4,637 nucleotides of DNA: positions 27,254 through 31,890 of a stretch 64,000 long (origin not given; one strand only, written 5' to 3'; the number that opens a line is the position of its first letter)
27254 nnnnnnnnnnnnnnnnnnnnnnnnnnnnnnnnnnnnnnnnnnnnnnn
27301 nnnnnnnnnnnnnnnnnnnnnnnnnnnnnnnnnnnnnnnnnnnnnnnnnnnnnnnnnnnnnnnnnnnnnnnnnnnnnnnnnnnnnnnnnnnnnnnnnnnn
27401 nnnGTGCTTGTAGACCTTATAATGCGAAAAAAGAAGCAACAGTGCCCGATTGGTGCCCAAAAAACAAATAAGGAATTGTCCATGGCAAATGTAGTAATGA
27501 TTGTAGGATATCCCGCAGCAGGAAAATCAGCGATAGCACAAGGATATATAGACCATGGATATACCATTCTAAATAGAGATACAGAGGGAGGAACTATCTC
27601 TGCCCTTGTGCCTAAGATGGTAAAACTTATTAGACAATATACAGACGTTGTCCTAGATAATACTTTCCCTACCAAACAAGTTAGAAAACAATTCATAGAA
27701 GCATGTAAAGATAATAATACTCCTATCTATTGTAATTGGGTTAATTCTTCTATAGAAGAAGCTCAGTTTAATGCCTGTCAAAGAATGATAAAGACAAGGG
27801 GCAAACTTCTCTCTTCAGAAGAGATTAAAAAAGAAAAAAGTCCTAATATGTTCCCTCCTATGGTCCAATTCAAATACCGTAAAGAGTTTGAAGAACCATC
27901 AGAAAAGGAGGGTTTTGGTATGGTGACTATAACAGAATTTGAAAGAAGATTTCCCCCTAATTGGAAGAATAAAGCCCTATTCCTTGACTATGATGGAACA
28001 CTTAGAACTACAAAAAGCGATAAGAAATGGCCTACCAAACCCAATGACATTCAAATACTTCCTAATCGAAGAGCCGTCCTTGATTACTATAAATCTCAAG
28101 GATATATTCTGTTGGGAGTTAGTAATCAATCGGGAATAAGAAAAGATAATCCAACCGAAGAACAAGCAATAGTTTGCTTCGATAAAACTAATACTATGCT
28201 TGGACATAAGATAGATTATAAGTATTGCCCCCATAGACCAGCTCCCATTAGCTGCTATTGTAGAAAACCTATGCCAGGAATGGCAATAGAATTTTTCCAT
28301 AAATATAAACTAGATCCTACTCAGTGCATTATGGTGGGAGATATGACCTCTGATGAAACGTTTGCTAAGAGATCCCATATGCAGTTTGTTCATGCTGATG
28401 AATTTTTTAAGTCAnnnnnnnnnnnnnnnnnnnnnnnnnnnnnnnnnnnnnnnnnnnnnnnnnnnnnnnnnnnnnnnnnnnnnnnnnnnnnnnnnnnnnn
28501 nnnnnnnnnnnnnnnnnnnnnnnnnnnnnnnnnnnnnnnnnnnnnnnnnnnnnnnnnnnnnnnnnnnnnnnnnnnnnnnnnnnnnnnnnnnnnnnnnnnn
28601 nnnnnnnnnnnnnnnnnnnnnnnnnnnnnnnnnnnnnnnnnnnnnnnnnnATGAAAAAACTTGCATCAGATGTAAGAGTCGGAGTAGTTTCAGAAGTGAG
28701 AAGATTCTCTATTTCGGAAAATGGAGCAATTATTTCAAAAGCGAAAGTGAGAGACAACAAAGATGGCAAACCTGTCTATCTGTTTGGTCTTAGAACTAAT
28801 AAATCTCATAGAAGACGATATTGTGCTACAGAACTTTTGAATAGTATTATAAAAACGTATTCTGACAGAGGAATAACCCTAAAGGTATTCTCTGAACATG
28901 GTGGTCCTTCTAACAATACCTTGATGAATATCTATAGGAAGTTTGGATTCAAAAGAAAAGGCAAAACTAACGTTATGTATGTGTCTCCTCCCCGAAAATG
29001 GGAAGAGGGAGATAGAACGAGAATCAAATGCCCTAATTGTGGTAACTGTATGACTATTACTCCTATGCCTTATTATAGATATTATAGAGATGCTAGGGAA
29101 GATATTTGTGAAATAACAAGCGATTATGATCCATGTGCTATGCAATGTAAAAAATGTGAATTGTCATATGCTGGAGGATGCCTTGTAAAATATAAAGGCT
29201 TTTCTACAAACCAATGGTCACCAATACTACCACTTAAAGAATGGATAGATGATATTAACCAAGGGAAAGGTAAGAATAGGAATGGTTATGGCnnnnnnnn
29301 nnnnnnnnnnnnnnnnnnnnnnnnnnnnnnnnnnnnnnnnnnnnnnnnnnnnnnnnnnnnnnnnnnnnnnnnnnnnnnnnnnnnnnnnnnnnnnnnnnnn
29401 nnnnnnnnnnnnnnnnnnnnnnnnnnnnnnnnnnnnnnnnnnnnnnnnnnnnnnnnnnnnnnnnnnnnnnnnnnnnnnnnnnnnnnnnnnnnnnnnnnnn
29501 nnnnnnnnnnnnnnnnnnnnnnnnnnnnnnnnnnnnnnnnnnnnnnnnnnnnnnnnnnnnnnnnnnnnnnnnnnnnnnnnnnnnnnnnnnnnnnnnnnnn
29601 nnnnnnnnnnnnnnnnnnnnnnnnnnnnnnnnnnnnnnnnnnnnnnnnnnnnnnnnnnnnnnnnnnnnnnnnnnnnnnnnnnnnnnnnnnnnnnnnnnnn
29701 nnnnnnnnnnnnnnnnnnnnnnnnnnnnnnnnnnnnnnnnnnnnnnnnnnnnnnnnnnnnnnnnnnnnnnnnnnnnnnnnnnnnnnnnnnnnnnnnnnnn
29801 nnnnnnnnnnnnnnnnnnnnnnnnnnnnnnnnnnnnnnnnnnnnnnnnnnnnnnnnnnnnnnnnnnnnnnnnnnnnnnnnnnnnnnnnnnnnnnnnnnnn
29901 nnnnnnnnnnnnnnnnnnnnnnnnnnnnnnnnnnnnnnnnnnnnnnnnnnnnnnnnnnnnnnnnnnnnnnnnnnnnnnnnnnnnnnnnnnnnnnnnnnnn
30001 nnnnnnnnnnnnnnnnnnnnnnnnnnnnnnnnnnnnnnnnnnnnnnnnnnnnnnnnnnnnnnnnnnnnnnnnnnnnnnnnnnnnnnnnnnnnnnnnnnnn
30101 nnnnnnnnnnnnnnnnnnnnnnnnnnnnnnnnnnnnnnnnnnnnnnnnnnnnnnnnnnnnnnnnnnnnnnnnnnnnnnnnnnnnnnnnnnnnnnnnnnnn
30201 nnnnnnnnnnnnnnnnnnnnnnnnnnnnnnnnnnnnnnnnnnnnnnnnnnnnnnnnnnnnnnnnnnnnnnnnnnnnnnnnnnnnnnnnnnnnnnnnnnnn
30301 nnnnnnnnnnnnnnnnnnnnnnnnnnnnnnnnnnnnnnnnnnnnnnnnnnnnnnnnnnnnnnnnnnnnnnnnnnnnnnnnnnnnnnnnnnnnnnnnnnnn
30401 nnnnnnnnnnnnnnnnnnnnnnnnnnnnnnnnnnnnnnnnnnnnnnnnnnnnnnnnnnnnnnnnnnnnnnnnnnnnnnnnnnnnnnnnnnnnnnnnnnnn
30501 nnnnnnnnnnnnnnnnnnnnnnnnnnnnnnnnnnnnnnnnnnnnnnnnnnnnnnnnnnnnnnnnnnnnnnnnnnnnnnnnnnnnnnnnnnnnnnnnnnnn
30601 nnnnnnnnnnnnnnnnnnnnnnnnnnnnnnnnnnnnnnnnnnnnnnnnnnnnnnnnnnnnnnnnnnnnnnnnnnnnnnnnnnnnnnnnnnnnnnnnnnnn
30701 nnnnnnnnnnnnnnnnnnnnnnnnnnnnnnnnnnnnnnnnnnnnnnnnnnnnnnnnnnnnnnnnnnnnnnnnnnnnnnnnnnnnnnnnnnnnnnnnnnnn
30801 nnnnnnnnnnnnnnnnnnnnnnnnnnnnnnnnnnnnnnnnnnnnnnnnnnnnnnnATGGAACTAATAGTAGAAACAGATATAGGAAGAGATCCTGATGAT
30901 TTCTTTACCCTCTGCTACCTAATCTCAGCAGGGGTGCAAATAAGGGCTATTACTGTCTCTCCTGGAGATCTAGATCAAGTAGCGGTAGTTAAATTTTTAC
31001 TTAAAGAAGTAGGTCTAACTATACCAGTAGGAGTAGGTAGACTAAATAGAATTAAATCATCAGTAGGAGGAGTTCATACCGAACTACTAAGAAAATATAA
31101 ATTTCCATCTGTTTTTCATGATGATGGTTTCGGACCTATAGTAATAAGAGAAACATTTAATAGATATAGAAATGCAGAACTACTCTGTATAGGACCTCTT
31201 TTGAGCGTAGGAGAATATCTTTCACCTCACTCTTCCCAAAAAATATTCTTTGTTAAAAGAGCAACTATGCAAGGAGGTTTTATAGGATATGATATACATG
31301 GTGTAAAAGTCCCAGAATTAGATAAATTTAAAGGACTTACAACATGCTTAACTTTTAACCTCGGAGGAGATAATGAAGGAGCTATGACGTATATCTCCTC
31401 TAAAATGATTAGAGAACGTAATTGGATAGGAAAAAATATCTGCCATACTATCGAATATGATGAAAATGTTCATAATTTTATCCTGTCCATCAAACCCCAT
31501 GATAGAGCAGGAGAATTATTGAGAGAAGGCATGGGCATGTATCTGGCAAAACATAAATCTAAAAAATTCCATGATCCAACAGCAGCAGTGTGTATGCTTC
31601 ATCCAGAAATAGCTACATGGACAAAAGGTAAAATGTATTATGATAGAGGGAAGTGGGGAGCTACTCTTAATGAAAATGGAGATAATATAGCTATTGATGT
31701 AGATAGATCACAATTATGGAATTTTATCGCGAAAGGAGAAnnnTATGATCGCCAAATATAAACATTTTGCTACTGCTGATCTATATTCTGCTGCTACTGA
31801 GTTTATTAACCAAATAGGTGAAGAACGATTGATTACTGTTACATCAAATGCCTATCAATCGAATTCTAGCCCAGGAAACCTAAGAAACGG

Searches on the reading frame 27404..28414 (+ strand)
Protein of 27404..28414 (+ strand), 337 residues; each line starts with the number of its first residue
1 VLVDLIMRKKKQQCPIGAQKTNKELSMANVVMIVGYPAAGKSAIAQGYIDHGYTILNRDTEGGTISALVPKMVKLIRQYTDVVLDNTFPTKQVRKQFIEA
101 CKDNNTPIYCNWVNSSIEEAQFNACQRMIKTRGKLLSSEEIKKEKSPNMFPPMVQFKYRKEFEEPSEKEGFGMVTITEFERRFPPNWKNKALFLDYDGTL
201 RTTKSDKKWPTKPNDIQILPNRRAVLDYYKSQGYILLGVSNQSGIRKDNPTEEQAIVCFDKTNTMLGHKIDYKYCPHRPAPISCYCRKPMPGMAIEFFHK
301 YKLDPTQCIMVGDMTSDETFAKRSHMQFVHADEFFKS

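Call 3: search_protein_families(library=pfam, proteins=[window:27404-28414:+], max_evalue=1)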
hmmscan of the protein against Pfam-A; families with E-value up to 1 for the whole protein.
window:27404-28414:+ (337 aa): 9 families
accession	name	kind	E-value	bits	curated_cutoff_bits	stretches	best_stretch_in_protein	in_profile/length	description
PF08645.17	PNK3P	-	1.9e-10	41.2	22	1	193-335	4-146/161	Polynucleotide kinase 3 phosphatase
PF13671.12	AAA_33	-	4.5e-08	33.9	27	1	30-128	1-119/143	AAA domain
PF13419.12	HAD_2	-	2.6e-05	24.9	23.8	1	287-329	134-176/178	Haloacid dehalogenase-like hydrolase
PF13242.12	Hydrolase_like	-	2.9e-05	24.3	22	1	286-329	2-46/75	HAD-hyrolase-like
PF00702.32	Hydrolase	-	0.00089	20.1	26.4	1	280-323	151-189/191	haloacid dehalogenase-like hydrolase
PF09419.16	PGP_phosphatase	-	0.0064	16.5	20.4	1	187-314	39-145/168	Mitochondrial PGP phosphatase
PF06414.18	Zeta_toxin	-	0.022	14.6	22.3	0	26-50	14-38/199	Zeta toxin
PF20720.3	nSTAND3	-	0.025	14.7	27.2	1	19-51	8-44/155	Novel STAND NTPase 3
PF18632.6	DUF5630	-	0.15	11.8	25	0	216-240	125-149/218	Family of unknown function (DUF5630)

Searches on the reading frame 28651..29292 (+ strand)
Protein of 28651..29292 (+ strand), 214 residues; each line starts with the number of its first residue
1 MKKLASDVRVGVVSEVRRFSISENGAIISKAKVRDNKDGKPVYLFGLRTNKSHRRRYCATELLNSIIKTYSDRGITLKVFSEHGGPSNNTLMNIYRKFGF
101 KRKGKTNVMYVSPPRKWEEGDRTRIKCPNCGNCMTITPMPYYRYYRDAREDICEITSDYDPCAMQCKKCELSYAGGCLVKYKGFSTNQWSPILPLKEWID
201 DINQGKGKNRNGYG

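Call 3: search_protein_families(library=pfam, proteins=[window:28651-29292:+], max_evalue=1)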
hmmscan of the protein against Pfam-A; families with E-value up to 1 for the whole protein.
window:28651-29292:+ (214 aa): 9 families
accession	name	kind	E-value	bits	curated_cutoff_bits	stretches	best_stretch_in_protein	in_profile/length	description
PF00583.31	Acetyltransf_1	-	5.1e-06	27.2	20.7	1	18-100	35-116/116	Acetyltransferase (GNAT) family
PF08445.16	FR47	-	0.00054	20.3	22.1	1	43-103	23-80/86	FR47-like protein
PF13508.13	Acetyltransf_7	-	0.0025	18.6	27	1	23-101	10-83/84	Acetyltransferase (GNAT) domain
PF13673.13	Acetyltransf_10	-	0.0044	17.4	23.6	1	19-105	34-112/128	Acetyltransferase (GNAT) domain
PF13527.13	Acetyltransf_9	-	0.012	16.1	25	1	43-101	74-125/127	Acetyltransferase (GNAT) domain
PF22474.2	Ago_Mid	-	0.1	13.1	27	1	64-126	37-96/118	Argonaute, middle domain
PF18014.7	Acetyltransf_18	-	0.19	11.9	22.7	1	58-114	62-114/124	Acetyltransferase (GNAT) domain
PF13187.11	Fer4_9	-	0.36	11.3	27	1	126-170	1-44/52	4Fe-4S dicluster domain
PF12837.12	Fer4_6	-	0.53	10.8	25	0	126-136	8-18/24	4Fe-4S binding domain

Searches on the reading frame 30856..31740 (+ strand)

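Call 99: search_protein_families(library=pfam, proteins=[window:30856-31740:+], max_evalue=0.0001)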
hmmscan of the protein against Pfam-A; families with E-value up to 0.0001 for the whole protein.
window:30856-31740:+ (295 aa): 1 family
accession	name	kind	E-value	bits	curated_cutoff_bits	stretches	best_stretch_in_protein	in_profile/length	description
PF01156.24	IU_nuc_hydro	-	1.6e-12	48.2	34.2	1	3-288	1-296/297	Inosine-uridine preferring nucleoside hydrolase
